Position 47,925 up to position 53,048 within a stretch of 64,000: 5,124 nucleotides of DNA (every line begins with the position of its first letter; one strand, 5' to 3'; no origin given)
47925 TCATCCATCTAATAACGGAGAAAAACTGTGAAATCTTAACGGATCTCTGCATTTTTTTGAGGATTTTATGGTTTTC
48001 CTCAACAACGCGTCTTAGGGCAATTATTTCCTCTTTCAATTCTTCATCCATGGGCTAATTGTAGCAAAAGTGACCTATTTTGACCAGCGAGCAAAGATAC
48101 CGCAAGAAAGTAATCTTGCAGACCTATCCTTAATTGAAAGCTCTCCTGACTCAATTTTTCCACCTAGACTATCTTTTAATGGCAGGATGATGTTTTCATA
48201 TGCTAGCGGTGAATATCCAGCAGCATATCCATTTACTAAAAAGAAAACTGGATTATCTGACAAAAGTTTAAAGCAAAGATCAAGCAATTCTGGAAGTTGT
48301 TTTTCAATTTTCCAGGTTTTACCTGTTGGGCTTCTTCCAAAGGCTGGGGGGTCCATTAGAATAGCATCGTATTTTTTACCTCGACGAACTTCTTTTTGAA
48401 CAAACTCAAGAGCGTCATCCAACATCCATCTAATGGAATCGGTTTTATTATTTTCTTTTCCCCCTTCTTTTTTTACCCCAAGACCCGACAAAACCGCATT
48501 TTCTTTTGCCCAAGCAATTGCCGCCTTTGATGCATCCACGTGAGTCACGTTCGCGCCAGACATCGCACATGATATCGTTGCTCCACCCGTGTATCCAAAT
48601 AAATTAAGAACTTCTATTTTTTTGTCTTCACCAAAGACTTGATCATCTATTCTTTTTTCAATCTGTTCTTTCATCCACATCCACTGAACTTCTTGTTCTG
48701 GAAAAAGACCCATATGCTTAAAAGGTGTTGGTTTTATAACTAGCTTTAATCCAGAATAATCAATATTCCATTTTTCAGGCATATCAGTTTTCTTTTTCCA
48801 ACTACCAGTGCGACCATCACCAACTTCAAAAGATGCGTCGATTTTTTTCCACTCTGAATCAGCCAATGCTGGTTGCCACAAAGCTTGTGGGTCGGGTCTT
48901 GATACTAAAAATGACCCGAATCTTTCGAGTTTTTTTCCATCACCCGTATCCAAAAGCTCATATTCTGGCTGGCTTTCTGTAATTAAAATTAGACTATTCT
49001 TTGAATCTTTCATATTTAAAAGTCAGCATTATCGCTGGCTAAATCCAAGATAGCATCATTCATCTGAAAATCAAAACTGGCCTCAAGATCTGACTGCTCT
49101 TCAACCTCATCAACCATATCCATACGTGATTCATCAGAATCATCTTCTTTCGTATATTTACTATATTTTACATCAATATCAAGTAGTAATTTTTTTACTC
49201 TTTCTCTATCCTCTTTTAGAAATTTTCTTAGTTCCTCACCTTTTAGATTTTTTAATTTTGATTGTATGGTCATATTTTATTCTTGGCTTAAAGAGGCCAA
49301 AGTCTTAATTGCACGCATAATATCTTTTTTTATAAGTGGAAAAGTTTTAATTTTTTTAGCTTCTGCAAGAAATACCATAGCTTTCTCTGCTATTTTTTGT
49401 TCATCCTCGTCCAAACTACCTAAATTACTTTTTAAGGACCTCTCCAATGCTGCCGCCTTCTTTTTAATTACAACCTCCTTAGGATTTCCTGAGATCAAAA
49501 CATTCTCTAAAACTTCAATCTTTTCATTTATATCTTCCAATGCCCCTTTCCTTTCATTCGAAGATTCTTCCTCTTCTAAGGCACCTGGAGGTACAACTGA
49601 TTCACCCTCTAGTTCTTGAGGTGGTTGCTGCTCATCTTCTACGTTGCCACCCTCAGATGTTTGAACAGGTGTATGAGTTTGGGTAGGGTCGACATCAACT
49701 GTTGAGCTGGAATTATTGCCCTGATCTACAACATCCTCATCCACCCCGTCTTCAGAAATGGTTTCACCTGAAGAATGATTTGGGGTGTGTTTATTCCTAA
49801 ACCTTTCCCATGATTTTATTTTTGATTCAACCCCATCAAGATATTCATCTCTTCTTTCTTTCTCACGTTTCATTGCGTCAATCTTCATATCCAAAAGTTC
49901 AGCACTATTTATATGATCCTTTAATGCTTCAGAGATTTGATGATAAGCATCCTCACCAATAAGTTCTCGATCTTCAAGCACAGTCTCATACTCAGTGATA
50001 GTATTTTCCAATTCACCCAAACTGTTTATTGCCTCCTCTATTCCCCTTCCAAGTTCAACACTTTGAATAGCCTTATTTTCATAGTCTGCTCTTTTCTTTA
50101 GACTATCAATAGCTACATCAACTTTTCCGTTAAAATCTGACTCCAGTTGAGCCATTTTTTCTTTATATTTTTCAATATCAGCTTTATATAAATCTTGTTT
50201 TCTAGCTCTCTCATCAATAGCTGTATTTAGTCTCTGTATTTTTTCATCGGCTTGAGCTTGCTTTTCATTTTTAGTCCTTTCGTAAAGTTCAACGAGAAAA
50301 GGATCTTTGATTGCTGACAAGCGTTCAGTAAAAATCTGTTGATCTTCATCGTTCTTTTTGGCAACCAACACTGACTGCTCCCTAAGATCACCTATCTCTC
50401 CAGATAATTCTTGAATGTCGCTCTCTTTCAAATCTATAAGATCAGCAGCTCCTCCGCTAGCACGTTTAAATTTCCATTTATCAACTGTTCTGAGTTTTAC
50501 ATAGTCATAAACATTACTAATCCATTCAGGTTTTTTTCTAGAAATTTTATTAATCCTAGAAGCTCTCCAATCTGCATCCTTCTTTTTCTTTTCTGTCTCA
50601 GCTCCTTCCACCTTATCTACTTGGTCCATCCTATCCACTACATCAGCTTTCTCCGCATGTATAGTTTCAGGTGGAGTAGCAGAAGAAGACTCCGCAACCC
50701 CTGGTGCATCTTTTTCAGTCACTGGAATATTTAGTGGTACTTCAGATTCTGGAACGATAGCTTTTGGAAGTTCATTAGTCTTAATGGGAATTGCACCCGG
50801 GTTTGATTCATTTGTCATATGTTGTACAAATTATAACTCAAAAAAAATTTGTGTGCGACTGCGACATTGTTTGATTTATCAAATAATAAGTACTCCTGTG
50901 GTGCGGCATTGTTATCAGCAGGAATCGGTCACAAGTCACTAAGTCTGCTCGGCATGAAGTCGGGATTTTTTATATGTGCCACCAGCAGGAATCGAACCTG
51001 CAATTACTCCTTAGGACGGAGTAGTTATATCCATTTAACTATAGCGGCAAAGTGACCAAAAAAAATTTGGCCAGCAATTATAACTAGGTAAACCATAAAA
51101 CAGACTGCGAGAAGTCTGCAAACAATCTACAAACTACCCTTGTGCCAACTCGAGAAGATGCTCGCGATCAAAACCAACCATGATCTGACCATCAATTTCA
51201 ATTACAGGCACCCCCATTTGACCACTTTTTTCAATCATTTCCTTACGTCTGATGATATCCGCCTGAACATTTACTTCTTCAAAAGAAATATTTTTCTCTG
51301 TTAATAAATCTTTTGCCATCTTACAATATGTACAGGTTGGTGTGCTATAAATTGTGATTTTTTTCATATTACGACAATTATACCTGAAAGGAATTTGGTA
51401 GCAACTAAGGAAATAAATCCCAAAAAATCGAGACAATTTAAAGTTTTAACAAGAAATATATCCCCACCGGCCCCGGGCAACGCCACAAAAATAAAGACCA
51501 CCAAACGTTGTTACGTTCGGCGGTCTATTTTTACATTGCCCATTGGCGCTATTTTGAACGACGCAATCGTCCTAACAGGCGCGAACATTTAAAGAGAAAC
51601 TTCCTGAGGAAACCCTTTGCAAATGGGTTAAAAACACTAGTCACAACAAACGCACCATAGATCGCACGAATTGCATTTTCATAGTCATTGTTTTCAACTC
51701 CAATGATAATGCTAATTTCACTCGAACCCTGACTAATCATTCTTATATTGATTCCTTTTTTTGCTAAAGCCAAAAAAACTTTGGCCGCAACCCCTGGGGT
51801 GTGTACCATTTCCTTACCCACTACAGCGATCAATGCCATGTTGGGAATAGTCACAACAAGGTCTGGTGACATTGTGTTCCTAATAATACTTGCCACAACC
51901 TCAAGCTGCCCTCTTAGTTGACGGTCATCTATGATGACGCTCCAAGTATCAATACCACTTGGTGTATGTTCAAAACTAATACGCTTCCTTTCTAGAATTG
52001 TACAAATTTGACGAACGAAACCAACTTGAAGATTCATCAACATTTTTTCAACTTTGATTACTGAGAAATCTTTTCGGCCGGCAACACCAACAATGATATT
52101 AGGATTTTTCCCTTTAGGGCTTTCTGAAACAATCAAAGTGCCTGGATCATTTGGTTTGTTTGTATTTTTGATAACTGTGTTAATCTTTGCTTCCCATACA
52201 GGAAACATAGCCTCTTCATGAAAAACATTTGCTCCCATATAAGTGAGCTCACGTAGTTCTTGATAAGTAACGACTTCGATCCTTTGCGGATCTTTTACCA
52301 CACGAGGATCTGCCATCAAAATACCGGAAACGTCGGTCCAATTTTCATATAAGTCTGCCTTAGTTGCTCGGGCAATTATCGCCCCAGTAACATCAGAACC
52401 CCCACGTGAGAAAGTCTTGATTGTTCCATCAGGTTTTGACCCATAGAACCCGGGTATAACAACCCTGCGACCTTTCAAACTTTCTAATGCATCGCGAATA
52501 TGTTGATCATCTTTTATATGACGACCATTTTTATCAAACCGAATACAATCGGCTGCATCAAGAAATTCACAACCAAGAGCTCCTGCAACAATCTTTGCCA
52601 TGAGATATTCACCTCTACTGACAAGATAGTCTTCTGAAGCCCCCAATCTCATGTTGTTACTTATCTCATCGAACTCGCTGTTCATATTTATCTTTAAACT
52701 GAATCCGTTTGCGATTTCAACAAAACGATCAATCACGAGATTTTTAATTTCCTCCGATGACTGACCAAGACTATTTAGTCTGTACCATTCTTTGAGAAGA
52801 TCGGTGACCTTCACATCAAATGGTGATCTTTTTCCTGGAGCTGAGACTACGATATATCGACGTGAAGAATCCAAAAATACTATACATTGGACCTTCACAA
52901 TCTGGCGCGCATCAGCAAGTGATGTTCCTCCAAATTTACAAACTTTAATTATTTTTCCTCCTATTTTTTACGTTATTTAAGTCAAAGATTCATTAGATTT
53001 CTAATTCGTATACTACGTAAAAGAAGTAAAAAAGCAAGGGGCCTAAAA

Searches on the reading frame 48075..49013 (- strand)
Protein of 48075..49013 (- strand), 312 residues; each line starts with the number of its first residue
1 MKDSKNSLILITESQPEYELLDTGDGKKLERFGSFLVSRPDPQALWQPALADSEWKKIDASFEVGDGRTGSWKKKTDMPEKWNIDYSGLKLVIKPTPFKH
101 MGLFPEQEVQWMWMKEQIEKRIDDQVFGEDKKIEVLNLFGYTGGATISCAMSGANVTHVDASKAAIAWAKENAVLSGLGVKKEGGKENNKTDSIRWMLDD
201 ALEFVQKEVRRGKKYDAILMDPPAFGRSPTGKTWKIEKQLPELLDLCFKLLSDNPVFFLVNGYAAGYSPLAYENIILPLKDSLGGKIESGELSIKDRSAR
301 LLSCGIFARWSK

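Call 66: search_protein_families(library=pfam, proteins=[window:48075-49013:-], max_evalue=0.1)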
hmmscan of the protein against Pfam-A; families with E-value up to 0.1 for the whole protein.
window:48075-49013:- (312 aa): 3 families
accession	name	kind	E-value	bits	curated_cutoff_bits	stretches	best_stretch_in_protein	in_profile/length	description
PF10672.15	Methyltrans_SAM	-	2.6e-09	37.2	27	1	75-245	79-229/286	S-adenosylmethionine-dependent methyltransferase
PF03602.21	Cons_hypoth95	-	0.0014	18.8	24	1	132-223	42-122/182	Conserved hypothetical protein 95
PF09445.16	Methyltransf_15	-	0.0015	18.6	22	1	135-228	4-85/165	RNA cap guanine-N2 methyltransferase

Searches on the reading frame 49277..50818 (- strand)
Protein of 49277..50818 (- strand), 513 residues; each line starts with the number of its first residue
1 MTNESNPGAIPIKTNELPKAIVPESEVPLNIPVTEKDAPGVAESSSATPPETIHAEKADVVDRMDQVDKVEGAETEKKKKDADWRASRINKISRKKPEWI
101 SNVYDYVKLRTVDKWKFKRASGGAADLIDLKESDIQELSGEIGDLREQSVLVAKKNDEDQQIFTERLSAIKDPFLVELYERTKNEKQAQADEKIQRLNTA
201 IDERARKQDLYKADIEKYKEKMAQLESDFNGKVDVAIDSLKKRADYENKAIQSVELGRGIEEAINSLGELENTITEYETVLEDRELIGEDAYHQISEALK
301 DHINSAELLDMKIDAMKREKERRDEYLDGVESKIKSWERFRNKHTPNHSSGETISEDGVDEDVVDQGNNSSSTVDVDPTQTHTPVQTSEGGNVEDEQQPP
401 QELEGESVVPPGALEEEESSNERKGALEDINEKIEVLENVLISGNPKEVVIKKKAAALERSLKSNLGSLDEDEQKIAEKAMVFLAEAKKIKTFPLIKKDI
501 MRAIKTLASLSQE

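Call 7: search_protein_families(library=pfam, proteins=[window:49277-50818:-], max_evalue=0.001)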
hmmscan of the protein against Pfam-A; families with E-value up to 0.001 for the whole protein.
window:49277-50818:- (513 aa): 0 families

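Call 66: search_protein_families(library=pfam, proteins=[window:49277-50818:-], max_evalue=0.1)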
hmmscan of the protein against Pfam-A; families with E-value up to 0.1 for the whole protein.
window:49277-50818:- (513 aa): 1 family
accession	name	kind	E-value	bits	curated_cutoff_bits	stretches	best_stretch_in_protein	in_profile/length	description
PF11594.13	Med28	-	0.079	13.8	29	1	304-338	65-99/102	Mediator complex subunit 28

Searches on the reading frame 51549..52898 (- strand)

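Call 8: search_protein_families(library=pfam, proteins=[window:51549-52898:-], max_evalue=0.001)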
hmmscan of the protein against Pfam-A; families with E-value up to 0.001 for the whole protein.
window:51549-52898:- (449 aa): 4 families
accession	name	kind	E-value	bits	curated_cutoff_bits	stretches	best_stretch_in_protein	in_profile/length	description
PF00696.33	AA_kinase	-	3.7e-29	102.6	24.9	1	14-245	35-234/234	Amino acid kinase family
PF22468.2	ACT_9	-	7.5e-26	90.1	27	1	357-417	1-61/61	ACT domain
PF13840.12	ACT_7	-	3.6e-12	46.4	27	1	352-413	4-63/65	ACT domain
PF01842.31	ACT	-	1.1e-08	35.1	27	1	364-406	7-54/66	ACT domain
